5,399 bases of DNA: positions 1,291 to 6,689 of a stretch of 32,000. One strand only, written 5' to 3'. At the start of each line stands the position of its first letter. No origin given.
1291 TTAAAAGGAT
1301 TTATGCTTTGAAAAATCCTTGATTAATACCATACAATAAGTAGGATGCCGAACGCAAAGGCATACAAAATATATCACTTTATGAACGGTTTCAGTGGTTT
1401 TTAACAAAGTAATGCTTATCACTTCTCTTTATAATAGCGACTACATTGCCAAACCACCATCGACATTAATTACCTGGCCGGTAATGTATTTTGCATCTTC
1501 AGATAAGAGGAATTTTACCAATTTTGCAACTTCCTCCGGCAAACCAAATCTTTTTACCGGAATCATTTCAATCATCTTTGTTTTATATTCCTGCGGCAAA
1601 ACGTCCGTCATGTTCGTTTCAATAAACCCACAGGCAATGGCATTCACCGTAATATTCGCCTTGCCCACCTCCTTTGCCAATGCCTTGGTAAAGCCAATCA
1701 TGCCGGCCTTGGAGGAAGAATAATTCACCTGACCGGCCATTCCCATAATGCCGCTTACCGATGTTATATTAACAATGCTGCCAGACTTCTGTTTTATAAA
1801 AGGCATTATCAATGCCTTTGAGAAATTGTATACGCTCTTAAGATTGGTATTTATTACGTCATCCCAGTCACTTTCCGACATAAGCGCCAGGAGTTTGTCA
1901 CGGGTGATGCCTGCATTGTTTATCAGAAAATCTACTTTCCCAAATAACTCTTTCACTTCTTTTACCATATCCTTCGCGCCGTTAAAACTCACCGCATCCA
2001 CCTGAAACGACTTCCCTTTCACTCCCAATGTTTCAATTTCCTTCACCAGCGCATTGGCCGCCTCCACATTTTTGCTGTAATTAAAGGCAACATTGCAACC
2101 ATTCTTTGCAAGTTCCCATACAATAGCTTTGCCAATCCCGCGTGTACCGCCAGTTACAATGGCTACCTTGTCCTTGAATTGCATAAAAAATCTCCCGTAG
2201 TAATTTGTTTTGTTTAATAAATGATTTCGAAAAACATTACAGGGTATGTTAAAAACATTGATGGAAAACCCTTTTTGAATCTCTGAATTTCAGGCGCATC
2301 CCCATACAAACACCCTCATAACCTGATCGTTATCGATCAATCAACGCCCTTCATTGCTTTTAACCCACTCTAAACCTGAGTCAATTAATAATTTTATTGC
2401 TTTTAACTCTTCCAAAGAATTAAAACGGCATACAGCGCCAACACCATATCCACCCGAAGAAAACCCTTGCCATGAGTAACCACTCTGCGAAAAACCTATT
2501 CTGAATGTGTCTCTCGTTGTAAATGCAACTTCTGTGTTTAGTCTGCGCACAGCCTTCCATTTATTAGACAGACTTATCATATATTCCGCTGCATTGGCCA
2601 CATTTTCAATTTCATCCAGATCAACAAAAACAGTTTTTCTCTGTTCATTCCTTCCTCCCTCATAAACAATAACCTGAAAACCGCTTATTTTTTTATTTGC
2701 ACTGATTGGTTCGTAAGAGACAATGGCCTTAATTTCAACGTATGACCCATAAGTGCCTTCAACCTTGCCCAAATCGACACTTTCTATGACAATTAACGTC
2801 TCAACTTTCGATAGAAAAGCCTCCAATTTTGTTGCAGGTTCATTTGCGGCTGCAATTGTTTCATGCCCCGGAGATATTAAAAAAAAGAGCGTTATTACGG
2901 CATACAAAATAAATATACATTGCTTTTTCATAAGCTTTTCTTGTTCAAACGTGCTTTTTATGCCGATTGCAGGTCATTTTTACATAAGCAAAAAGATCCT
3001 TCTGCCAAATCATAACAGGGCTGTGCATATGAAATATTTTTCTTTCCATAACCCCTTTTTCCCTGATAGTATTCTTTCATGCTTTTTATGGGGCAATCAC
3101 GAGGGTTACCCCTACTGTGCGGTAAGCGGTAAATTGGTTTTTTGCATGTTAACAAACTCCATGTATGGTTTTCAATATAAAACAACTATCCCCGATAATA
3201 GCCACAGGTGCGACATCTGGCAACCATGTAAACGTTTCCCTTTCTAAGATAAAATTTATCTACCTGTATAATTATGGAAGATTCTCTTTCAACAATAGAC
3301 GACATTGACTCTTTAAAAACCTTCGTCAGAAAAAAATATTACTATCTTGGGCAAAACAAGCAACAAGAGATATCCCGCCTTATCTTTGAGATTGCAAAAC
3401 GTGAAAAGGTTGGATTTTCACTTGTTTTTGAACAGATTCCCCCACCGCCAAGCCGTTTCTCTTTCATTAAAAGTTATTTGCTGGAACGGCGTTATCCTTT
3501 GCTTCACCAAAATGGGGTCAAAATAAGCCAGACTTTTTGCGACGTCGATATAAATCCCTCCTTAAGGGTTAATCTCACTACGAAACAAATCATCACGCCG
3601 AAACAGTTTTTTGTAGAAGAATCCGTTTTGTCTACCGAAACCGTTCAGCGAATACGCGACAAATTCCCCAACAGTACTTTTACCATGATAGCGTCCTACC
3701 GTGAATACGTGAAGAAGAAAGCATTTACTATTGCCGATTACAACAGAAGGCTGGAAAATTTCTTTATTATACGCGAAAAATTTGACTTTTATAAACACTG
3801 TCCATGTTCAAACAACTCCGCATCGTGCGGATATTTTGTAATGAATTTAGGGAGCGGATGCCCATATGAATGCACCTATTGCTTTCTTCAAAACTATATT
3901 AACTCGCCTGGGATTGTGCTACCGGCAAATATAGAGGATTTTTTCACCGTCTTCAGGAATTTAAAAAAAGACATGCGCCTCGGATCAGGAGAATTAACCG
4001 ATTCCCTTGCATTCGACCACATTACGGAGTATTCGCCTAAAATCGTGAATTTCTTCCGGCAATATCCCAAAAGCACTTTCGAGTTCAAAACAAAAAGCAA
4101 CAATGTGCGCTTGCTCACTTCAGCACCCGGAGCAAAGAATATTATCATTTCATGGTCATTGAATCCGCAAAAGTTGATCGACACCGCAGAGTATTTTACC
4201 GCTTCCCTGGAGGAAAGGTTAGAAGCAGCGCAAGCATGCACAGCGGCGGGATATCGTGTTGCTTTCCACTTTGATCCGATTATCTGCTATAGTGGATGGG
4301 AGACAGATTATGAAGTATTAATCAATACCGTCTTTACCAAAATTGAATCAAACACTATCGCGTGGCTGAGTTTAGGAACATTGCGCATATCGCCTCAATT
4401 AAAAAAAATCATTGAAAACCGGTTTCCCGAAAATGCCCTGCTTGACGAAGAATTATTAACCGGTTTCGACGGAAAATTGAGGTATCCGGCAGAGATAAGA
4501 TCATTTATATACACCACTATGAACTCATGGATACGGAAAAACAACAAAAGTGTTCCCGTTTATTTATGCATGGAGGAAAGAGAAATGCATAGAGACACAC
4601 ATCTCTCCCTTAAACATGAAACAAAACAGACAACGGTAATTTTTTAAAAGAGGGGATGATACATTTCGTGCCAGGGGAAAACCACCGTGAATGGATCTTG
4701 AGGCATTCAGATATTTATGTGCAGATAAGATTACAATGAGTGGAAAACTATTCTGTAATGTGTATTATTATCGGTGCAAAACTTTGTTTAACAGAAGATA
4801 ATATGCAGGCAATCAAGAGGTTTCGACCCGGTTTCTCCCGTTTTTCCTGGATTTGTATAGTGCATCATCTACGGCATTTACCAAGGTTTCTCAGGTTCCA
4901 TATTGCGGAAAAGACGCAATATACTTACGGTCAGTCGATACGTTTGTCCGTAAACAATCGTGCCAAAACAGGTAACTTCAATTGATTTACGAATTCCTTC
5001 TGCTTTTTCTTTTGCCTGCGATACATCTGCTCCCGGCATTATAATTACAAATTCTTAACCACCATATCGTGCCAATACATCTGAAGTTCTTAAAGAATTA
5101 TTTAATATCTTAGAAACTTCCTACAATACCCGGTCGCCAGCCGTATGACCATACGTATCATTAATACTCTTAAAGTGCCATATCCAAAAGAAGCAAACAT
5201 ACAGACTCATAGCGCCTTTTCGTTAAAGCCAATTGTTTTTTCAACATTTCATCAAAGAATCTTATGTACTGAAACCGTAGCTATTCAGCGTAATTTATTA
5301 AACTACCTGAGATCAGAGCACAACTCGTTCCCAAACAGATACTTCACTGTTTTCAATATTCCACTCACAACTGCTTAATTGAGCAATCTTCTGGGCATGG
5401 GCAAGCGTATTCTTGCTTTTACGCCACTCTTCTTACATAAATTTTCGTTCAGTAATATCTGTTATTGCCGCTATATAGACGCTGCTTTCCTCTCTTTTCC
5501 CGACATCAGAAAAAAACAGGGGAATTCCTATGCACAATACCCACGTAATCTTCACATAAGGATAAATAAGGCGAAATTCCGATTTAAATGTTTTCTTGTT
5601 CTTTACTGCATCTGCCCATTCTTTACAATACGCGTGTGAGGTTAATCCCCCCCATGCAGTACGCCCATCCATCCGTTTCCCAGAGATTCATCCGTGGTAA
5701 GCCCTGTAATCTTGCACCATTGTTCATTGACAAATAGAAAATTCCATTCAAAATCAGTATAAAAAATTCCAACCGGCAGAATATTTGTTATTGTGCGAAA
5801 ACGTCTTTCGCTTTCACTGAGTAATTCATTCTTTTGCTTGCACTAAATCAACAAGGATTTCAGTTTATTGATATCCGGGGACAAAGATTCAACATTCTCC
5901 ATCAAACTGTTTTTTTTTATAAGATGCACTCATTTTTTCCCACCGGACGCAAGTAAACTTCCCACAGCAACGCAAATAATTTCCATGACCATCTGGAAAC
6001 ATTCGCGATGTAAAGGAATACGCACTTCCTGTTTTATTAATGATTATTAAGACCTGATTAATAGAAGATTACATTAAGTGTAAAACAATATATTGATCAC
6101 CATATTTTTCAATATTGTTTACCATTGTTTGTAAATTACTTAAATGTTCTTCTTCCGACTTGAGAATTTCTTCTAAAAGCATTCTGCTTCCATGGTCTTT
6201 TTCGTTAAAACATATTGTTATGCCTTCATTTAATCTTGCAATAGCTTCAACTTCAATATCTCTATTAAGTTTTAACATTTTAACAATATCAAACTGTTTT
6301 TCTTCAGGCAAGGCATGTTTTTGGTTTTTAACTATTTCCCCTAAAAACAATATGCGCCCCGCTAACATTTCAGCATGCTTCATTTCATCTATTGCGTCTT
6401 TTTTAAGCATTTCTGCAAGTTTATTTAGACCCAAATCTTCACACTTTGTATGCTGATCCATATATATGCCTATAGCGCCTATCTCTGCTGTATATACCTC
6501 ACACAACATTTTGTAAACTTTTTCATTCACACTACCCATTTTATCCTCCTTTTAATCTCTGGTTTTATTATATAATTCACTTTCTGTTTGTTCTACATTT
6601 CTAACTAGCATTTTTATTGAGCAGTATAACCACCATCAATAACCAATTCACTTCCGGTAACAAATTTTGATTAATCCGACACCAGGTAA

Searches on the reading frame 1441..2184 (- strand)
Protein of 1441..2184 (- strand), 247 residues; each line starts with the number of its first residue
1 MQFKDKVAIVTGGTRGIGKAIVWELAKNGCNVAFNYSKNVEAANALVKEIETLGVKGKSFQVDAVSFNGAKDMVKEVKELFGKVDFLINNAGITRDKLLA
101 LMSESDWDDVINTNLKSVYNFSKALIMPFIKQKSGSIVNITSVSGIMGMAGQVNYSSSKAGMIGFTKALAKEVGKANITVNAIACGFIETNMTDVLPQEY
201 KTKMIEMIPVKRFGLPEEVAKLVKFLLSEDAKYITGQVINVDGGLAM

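Call 12: search_protein_families(library=pfam, proteins=[window:1441-2184:-], max_evalue=0.00001)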
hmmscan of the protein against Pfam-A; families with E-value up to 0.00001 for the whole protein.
window:1441-2184:- (247 aa): 3 families
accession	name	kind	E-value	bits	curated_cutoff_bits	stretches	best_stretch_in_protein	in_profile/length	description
PF13561.12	adh_short_C2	-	5.1e-61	206.7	27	1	15-245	6-235/236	Enoyl-(Acyl carrier protein) reductase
PF00106.31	adh_short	-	1.7e-59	201.1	26.6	1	6-198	1-192/195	short chain dehydrogenase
PF08659.16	KR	-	8.9e-20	71.8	22.6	1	9-186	4-176/180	KR domain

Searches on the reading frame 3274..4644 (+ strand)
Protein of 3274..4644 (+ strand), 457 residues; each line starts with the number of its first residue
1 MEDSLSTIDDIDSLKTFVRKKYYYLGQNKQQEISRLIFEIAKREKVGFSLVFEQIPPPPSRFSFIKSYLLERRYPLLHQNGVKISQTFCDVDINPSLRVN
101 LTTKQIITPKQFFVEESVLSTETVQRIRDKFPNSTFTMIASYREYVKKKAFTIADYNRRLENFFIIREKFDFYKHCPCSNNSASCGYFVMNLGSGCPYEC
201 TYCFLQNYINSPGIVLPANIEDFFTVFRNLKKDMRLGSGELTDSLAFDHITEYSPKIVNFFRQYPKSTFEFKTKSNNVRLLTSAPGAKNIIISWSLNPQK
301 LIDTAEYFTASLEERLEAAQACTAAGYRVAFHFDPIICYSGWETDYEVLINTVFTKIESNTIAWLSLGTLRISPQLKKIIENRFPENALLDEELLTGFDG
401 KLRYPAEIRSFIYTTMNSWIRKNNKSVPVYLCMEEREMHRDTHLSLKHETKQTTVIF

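Call 12: search_protein_families(library=pfam, proteins=[window:3274-4644:+], max_evalue=0.00001)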
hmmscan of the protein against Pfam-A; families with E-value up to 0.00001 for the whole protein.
window:3274-4644:+ (457 aa): 1 family
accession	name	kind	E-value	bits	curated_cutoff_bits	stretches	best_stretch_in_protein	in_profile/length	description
PF20903.3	SPL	-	2e-25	89.8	27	1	185-392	76-292/338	Spore photoproduct lyase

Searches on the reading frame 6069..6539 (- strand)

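Call 53: search_protein_families(library=pfam, proteins=[window:6069-6539:-], max_evalue=0.001)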
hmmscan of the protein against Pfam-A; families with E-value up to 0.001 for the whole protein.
window:6069-6539:- (156 aa): 3 families
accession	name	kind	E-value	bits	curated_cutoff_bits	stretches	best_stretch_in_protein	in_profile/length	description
PF00210.30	Ferritin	-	5e-27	95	24.5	1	11-145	3-141/142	Ferritin-like domain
PF02915.23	Rubrerythrin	-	0.0003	21.6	22.8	1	13-137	4-134/137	Rubrerythrin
PF03232.19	COQ7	-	0.00048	20.2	23.5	0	87-142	5-58/169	Ubiquinone biosynthesis protein COQ7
